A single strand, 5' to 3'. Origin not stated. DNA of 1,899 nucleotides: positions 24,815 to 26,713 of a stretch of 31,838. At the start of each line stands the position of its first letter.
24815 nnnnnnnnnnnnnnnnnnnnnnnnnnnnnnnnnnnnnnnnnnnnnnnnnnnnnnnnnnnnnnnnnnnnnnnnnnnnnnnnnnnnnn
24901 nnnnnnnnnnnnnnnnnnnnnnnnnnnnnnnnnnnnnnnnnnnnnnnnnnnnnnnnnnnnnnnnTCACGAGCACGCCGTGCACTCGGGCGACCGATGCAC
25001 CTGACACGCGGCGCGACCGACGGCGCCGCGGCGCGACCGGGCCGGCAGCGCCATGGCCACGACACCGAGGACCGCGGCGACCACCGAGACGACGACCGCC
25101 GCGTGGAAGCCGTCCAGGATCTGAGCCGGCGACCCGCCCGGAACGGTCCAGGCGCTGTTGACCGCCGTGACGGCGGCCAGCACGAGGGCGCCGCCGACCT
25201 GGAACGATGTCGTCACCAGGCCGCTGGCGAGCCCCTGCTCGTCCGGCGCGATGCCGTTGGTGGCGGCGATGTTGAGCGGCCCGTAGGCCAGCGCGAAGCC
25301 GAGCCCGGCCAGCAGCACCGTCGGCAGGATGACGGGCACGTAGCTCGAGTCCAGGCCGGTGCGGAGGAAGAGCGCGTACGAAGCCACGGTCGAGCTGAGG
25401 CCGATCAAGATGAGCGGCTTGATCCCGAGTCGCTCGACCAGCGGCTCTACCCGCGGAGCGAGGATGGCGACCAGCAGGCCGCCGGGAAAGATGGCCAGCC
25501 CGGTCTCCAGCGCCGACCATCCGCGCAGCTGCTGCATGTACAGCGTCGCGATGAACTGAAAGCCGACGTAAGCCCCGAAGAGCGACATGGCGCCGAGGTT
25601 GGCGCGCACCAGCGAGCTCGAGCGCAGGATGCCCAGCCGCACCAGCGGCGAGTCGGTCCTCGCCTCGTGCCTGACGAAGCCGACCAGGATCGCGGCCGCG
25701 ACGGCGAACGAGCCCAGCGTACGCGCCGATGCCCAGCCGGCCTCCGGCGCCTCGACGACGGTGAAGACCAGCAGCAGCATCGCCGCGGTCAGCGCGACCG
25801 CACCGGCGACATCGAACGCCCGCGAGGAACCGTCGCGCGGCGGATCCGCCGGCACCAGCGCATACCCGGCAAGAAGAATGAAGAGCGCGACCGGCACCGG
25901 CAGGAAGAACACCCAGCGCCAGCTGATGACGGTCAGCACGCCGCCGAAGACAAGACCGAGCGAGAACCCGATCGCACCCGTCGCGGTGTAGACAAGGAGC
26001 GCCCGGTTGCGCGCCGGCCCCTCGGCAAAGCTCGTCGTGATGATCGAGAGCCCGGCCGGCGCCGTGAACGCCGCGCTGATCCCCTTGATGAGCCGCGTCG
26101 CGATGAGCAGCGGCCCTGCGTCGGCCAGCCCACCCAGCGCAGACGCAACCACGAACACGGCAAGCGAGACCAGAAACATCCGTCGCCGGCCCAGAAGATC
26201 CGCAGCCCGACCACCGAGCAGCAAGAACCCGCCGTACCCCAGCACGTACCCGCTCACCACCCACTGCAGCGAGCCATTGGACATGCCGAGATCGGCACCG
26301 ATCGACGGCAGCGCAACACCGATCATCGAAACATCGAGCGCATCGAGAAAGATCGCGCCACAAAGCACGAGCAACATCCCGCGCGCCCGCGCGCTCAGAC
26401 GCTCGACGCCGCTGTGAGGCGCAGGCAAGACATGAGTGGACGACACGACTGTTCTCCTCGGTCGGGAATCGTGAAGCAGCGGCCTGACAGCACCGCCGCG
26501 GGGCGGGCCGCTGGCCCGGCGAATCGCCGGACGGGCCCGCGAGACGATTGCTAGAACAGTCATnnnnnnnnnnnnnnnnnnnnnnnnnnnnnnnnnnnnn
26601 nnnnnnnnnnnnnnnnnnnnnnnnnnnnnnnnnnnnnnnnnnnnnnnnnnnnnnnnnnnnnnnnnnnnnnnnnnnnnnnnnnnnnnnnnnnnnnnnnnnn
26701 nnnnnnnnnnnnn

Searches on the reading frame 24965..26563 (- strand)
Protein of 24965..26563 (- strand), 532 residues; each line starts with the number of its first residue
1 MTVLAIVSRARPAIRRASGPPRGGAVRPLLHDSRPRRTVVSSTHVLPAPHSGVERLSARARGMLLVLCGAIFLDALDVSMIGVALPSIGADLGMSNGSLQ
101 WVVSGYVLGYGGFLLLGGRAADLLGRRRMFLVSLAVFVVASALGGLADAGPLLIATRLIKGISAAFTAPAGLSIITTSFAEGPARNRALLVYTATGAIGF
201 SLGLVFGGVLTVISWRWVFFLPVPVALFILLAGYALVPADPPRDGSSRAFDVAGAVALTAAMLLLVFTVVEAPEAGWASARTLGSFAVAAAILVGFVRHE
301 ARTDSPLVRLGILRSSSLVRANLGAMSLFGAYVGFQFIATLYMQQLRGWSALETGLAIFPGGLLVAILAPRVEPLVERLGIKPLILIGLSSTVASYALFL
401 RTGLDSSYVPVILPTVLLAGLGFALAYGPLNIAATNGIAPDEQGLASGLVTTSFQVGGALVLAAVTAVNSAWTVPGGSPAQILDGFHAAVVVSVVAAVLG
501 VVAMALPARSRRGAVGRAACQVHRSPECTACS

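Call 69: search_protein_families(library=pfam, proteins=[window:24965-26563:-], max_evalue=0.001)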
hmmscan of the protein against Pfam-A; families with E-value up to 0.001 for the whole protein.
window:24965-26563:- (532 aa): 2 families
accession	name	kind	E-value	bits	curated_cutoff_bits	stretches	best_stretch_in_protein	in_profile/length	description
PF07690.21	MFS_1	-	2e-49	168.9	33.4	1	67-460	1-345/347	Major Facilitator Superfamily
PF00083.30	Sugar_tr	-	0.00043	19.7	22.3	1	99-234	48-189/452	Sugar (and other) transporter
